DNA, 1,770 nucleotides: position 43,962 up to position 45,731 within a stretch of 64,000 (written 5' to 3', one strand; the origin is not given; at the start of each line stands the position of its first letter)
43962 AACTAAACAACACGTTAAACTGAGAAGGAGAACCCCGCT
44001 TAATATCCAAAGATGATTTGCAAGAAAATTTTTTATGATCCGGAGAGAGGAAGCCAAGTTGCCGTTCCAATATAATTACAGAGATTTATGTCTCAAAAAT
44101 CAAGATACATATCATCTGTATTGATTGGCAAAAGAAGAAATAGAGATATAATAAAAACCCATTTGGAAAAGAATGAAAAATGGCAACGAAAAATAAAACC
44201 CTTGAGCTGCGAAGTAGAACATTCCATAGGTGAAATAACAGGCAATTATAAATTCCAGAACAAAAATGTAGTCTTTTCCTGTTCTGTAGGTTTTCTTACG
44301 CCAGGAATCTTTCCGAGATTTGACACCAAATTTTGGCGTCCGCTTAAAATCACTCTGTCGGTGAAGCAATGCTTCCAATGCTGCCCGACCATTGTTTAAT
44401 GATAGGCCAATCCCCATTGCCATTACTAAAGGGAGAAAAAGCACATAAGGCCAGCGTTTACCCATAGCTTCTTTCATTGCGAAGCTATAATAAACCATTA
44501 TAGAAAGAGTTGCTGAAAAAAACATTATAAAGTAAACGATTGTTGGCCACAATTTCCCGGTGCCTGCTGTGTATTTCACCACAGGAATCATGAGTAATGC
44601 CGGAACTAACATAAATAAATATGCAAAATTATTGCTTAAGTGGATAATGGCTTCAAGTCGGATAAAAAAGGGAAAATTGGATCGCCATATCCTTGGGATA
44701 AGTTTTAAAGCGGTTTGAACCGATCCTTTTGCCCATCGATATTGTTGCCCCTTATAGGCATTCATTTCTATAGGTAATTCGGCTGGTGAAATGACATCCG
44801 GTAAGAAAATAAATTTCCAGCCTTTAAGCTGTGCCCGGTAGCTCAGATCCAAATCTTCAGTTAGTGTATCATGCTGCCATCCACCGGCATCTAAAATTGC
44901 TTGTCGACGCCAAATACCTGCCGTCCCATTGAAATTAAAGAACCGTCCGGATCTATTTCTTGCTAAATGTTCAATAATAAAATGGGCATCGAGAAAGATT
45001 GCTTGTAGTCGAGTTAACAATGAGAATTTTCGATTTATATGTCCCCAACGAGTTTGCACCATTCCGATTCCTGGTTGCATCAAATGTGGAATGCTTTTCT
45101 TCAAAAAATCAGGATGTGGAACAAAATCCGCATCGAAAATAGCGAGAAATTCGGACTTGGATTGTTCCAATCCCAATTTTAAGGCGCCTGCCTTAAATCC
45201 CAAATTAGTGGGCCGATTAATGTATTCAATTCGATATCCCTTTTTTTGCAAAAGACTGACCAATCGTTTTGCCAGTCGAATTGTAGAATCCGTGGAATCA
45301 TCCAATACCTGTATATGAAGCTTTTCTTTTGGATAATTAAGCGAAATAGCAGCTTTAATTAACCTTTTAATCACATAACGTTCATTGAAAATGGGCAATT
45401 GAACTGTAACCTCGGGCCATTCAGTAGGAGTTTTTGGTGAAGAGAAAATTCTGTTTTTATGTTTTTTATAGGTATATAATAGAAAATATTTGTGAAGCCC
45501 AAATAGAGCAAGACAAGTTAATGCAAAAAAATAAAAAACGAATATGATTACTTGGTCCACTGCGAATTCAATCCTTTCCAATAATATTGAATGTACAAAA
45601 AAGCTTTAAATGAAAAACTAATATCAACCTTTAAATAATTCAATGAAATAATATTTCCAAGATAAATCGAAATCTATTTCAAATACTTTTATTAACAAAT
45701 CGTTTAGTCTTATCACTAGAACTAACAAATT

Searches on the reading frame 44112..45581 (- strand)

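Call 72: search_protein_families(library=pfam, max_evalue=0.00001, proteins=[window:44112-45581:-])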
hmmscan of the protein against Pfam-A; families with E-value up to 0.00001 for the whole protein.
window:44112-45581:- (489 aa): 4 families
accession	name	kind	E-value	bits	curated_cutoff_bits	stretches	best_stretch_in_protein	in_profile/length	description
PF13641.12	Glyco_tranf_2_3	-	7.6e-25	88.7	27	1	56-286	1-230/230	Glycosyltransferase like family 2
PF13632.12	Glyco_trans_2_3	-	9.8e-23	81.4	27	1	147-330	3-193/198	Glycosyl transferase family group 2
PF00535.33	Glycos_transf_2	-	6.2e-20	72.2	23.3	1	60-206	2-142/168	Glycosyl transferase family 2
PF13506.12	Glyco_transf_21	-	2.9e-11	43.6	21.7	1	126-285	14-174/174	Glycosyl transferase family 21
